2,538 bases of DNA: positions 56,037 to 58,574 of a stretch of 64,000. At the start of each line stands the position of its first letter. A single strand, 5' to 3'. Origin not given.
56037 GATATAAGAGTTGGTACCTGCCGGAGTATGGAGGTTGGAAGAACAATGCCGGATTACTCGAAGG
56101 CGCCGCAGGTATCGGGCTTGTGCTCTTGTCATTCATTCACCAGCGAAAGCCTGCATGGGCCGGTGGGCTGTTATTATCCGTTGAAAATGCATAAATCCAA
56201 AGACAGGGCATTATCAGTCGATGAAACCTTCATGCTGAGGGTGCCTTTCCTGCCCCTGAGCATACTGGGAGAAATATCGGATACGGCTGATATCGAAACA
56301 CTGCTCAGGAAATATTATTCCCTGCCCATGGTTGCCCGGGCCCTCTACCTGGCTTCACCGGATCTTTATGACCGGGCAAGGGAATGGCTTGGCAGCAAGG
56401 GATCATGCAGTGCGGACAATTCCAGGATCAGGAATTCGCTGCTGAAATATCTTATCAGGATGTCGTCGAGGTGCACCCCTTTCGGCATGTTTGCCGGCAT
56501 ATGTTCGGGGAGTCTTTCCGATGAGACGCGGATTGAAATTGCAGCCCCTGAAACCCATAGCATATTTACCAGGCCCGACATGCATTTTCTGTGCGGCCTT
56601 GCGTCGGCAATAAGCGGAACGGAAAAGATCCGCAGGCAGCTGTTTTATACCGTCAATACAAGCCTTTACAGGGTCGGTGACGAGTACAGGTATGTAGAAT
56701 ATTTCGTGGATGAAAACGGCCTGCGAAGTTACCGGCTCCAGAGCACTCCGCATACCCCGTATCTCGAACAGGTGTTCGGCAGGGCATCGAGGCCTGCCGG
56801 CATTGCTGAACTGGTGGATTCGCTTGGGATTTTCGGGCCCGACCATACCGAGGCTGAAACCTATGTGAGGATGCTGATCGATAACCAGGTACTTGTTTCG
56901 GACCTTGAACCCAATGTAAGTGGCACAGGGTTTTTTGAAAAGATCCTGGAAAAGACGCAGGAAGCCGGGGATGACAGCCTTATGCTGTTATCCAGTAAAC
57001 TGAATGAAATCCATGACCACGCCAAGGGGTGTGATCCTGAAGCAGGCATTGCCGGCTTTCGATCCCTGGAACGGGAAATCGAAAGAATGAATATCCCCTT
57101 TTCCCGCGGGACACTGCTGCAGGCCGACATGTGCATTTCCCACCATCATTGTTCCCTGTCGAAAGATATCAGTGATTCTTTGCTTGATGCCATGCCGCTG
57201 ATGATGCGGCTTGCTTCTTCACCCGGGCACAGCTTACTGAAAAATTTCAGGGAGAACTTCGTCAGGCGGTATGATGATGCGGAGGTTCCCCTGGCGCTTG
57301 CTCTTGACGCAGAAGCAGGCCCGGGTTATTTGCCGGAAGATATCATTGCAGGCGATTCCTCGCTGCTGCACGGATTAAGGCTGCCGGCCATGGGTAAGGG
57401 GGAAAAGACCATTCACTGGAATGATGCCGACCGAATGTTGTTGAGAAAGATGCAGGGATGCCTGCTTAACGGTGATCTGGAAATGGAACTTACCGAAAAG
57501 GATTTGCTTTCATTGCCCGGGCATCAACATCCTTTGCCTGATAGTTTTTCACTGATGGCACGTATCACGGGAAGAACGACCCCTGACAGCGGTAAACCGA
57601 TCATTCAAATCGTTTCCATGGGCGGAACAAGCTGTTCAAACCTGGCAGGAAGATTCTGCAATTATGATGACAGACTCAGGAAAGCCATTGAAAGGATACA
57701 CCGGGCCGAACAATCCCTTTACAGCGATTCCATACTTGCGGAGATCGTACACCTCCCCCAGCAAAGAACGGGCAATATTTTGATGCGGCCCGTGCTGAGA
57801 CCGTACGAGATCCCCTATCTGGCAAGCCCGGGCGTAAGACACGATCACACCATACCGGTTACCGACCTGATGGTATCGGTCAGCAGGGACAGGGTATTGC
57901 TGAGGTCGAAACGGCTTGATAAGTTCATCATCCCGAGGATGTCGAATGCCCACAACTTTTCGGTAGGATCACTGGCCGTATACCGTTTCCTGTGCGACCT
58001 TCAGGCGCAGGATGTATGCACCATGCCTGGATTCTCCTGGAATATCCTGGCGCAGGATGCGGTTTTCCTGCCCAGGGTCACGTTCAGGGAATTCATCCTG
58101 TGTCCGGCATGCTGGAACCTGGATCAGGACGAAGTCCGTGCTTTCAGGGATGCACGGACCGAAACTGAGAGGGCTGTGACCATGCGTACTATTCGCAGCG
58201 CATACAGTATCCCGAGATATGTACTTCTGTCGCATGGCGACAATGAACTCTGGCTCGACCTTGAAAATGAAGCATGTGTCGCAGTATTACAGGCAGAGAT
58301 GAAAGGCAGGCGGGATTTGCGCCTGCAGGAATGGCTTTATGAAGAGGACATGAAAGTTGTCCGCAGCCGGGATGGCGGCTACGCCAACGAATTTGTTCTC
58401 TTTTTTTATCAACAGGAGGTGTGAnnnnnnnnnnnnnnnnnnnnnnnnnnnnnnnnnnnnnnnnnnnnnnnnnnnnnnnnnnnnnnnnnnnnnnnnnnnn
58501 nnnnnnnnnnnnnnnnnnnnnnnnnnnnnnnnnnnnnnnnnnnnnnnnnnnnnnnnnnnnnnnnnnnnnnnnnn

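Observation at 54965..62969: Class-I lanthipeptide-type operon (LanC, split LanB, C39-ABC exporter, HlyD) with no precursor peptide gene in the window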

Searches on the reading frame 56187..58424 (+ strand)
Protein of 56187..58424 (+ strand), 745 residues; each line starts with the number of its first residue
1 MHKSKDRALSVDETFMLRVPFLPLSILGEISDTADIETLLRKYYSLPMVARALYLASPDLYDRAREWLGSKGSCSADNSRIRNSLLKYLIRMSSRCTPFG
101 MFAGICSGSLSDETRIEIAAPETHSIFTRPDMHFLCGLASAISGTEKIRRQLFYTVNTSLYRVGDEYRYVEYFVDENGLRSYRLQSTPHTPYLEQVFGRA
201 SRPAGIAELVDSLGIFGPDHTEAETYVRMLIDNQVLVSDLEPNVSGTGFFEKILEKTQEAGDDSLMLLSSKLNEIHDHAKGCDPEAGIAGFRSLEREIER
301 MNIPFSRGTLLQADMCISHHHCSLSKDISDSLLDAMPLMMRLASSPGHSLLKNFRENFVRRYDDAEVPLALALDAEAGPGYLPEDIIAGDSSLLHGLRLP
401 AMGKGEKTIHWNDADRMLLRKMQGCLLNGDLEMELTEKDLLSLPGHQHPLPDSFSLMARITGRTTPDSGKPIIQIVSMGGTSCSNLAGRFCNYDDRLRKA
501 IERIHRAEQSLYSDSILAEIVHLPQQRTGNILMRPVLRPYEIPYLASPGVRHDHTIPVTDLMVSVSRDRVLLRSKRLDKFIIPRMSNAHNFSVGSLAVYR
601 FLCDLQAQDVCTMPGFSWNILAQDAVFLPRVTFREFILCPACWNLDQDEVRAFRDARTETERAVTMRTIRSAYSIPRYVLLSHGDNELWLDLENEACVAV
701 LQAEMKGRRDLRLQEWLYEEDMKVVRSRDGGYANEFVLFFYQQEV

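Call 7: search_protein_families(library=pfam, proteins=[window:56187-58424:+], max_evalue=0.01)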
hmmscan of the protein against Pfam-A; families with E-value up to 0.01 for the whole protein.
window:56187-58424:+ (745 aa): 1 family
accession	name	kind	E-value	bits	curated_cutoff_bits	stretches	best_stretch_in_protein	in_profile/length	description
PF04738.18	Lant_dehydr_N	-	3.6e-145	485.1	28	1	47-701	3-649/649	Lantibiotic dehydratase, N terminus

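Call 13: find_homologous_proteins(query=window:56187-58424:+, max_evalue=1e-20)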
Query window:56187-58424:+ (745 aa): 403 proteins with E <= 1e-20 among 8000 candidates; the best 120 are listed.
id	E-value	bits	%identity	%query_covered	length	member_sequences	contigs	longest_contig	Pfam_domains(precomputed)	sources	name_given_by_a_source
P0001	1.2e-212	726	46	98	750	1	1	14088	PF04738.19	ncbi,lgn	ncbi:MAG: lantibiotic dehydratase family protein [Bacteroidota bacterium]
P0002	1.3e-212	726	47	98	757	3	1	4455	PF04738.19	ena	-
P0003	6.2e-211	721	47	98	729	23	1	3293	PF04738.19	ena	-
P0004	6.2e-208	711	46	99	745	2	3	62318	PF04738.19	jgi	-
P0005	2.6e-207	709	46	98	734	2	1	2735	PF04738.19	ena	-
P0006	3.2e-202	692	46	98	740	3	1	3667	PF04738.19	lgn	-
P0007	9.7e-202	690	45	98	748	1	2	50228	PF04738.19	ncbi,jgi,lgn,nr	ncbi:MAG: lantibiotic dehydratase family protein [Bacteroidetes bacterium]|nr:lantibiotic dehydratas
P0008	1.2e-200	687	45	97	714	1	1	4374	PF04738.19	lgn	-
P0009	7.6e-200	684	44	100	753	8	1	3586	PF04738.19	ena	-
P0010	1.1e-199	683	45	98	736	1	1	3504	PF04738.19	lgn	-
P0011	5.2e-199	681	44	100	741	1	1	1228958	PF04738.19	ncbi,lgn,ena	-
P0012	6.4e-199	681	44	100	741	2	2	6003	PF04738.19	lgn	-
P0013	1.4e-198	680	46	98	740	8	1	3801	PF04738.19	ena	-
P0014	5.2e-198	678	46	98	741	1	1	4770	PF04738.19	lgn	-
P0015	1.4e-197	677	45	100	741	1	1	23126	PF04738.19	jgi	-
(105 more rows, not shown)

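Call 14: find_encoding_contigs(protein=P0004, flank=10000, max_places=2)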
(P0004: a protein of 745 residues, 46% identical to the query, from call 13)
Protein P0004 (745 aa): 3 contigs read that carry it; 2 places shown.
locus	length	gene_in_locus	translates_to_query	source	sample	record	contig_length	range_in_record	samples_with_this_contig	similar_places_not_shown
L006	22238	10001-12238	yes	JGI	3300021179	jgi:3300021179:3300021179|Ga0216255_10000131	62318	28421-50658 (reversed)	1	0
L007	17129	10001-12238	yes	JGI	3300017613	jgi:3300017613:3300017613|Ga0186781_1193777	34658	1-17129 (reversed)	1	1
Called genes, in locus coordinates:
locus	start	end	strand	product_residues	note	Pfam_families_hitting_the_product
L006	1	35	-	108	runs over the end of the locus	-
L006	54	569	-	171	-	PF01476:LysM (weak)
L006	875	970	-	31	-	-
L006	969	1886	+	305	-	PF01545:Cation_efflux, PF16916:ZT_dimer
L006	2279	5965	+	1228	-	PF18076:FGAR-AT_N, PF18072:FGAR-AT_linker, PF02769:AIRS_C, PF22689:FGAR-AT_PurM_N-like, PF02769:AIRS_C, PF13507:GATase_5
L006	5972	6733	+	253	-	PF00106:adh_short, PF01370:Epimerase (faint), PF02719:Polysacc_synt_2 (faint), PF08659:KR, PF13460:NAD_binding_10 (weak), PF13561:adh_short_C2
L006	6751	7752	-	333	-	PF06144:DNA_pol3_delta, PF21694:DNA_pol3_delta_C (weak)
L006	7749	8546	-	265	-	PF01048:PNP_UDP_1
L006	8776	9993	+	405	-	PF05147:LANC_like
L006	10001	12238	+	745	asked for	PF04738:Lant_dehydr_N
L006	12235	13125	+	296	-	PF14028:Lant_dehydr_C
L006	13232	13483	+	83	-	-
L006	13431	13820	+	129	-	PF02452:PemK_toxin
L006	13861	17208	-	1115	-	PF01433:Peptidase_M1, PF04389:Peptidase_M28, PF01546:Peptidase_M20, PF00595:PDZ (weak), PF13180:PDZ_2, PF17820:PDZ_6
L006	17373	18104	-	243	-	PF01209:Ubie_methyltran, PF05175:MTS, PF13489:Methyltransf_23, PF06325:PrmA, PF13847:Methyltransf_31, PF08241:Methyltransf_11, PF08242:Methyltransf_12, PF13649:Methyltransf_25, +1 more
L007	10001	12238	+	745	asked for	PF04738:Lant_dehydr_N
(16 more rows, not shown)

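Call 15: find_encoding_contigs(protein=P0007, flank=10000, max_places=2)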
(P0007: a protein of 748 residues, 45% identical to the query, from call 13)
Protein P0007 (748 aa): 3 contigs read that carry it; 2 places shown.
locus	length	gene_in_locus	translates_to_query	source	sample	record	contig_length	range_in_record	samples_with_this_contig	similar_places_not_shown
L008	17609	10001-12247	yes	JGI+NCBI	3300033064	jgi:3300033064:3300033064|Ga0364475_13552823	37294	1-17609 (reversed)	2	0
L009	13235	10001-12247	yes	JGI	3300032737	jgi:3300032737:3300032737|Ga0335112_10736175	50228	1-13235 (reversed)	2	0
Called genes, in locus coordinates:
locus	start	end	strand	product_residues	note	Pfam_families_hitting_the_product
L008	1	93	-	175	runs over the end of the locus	PF01476:LysM (weak)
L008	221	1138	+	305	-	PF01545:Cation_efflux, PF16916:ZT_dimer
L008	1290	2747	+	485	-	PF18962:Por_Secre_tail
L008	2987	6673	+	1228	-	PF18076:FGAR-AT_N, PF18072:FGAR-AT_linker, PF02769:AIRS_C, PF22689:FGAR-AT_PurM_N-like, PF02769:AIRS_C, PF13507:GATase_5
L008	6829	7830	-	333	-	PF06144:DNA_pol3_delta, PF21694:DNA_pol3_delta_C (faint)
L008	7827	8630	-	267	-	PF01048:PNP_UDP_1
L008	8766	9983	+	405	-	PF05147:LANC_like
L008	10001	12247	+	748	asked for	PF04738:Lant_dehydr_N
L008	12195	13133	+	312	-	PF14028:Lant_dehydr_C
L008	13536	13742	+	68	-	-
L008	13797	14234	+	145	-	-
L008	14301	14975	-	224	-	PF01209:Ubie_methyltran (weak), PF05175:MTS, PF13489:Methyltransf_23, PF13847:Methyltransf_31, PF08241:Methyltransf_11, PF08242:Methyltransf_12, PF13649:Methyltransf_25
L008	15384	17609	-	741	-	PF01433:Peptidase_M1, PF01546:Peptidase_M20, PF04389:Peptidase_M28, PF00595:PDZ (weak), PF13180:PDZ_2, PF17820:PDZ_6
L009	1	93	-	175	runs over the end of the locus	PF01476:LysM (weak)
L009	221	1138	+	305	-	PF01545:Cation_efflux, PF16916:ZT_dimer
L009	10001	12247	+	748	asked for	PF04738:Lant_dehydr_N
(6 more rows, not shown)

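Call 16: find_encoding_contigs(protein=P0011, flank=10000, max_places=2)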
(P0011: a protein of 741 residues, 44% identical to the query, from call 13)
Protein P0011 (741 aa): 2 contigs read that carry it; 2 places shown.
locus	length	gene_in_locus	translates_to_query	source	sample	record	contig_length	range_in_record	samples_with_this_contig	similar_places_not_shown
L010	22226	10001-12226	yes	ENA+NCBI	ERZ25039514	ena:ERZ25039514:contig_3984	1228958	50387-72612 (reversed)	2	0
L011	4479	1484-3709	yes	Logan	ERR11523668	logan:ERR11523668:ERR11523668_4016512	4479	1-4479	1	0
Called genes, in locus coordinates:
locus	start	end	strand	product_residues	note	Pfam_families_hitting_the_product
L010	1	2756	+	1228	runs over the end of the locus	PF18076:FGAR-AT_N, PF18072:FGAR-AT_linker, PF02769:AIRS_C, PF22689:FGAR-AT_PurM_N-like, PF02769:AIRS_C, PF13507:GATase_5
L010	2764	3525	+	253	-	PF00106:adh_short, PF08659:KR, PF23441:SDR (weak), PF13561:adh_short_C2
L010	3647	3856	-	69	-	-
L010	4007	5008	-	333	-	PF06144:DNA_pol3_delta, PF21694:DNA_pol3_delta_C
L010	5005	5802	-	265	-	PF01048:PNP_UDP_1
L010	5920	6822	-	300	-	PF10099:RskA_C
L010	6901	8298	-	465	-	PF13505:OMP_b-brl (faint)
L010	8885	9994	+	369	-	PF05147:LANC_like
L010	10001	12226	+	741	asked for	PF04738:Lant_dehydr_N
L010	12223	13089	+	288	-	PF14028:Lant_dehydr_C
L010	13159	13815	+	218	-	-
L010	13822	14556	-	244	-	PF13489:Methyltransf_23, PF05175:MTS, PF06080:DUF938 (weak), PF08003:Methyltransf_9 (weak), PF13847:Methyltransf_31, PF08241:Methyltransf_11, PF08242:Methyltransf_12, PF13649:Methyltransf_25, +1 more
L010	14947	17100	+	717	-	PF03412:Peptidase_C39, PF13401:AAA_22 (faint), PF00664:ABC_membrane, PF00005:ABC_tran, PF02463:SMC_N (weak)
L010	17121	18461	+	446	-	-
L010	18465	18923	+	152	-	PF04313:HSDR_N, PF13588:HSDR_N_2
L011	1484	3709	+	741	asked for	PF04738:Lant_dehydr_N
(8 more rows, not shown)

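Call 28: find_related_loci(query=A1, collection=genome_contigs, flank=10000)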
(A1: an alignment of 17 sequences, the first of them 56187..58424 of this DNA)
Query A1 (745 aa) in genome_contigs; peptide patterns used: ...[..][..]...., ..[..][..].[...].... (x = any residue, [..] = any of these).
447 stretches matched a pattern; 414 encode a relative of the query (tblastn E <= 1e-3); the best 80 are kept; 79 distinct loci.
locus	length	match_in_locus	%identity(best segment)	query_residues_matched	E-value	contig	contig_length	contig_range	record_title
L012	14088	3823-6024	46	11-743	0e+0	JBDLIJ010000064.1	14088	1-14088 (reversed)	MAG: Bacteroidota bacterium isolate MAG023 MAG023_64, whole genome shotgun sequence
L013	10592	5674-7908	44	1-743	0e+0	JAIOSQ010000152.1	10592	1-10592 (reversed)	MAG: Bacteroidales bacterium isolate SMBSF48 bin_32_k127_264793, whole genome shotgun sequence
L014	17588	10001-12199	45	11-742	0e+0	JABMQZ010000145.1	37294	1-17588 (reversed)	MAG: Bacteroidetes bacterium isolate bin.184 k141_3679628, whole genome shotgun sequence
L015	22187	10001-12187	46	11-743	0e+0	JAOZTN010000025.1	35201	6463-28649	MAG: Bacteroidales bacterium isolate GMC8_bin_15 GMC8_552_length_35201_cov_17.215387, whole genome shotgun sequence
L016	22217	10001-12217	44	1-742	0e+0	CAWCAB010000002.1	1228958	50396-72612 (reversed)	MAG: uncultured Bacteroidetes bacterium isolate MFD03804.bin.1.79 genome assembly, contig: contig_3984, whole genome sho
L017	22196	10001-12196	42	11-745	0e+0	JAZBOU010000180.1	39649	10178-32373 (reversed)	MAG: Bacteroidales bacterium isolate bin.552 k117_7011416, whole genome shotgun sequence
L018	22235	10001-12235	42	1-744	0e+0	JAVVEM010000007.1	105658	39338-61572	MAG: Bacteroidales bacterium isolate TamC13-21 NODE_130_length_105658_cov_12.853224, whole genome shotgun sequence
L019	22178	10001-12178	41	10-743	0e+0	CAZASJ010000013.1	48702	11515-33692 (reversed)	MAG TPA_asm: uncultured Bacteroidales bacterium isolate binchicken_co42_2 genome assembly, contig: NODE_543_length_48702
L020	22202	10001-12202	36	13-744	7e-150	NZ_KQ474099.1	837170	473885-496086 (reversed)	Aquimarina longa SW024 scaffold1, whole genome shotgun sequence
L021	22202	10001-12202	35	13-744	1e-149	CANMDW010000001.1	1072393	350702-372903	uncultured Aquimarina sp. isolate 3-722-3Z.fasta genome assembly, contig: FOHHPFJH_1, whole genome shotgun sequence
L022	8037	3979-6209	60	1-742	0e+0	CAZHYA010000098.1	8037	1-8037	MAG TPA_asm: uncultured Bacteroidales bacterium isolate binchicken_co42_12 genome assembly, contig: NODE_16056_length_80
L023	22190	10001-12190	36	15-743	2e-148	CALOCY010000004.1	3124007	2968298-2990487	MAG: uncultured Prolixibacteraceae bacterium isolate LOGT_bin.0112 genome assembly, contig: contig_18468, whole genome s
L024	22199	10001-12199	36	14-743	2e-147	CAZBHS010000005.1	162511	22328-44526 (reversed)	MAG TPA_asm: uncultured Clostridia bacterium isolate binchicken_co42_202 genome assembly, contig: NODE_18_length_162511_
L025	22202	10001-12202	36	13-744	1e-146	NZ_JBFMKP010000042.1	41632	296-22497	Aquimarina sp. 2201CG1-2-11 2201CG1-2-11_42, whole genome shotgun sequence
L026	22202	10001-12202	34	13-744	4e-143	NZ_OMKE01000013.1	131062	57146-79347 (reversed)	Aquimarina aquimarini strain Aq135, whole genome shotgun sequence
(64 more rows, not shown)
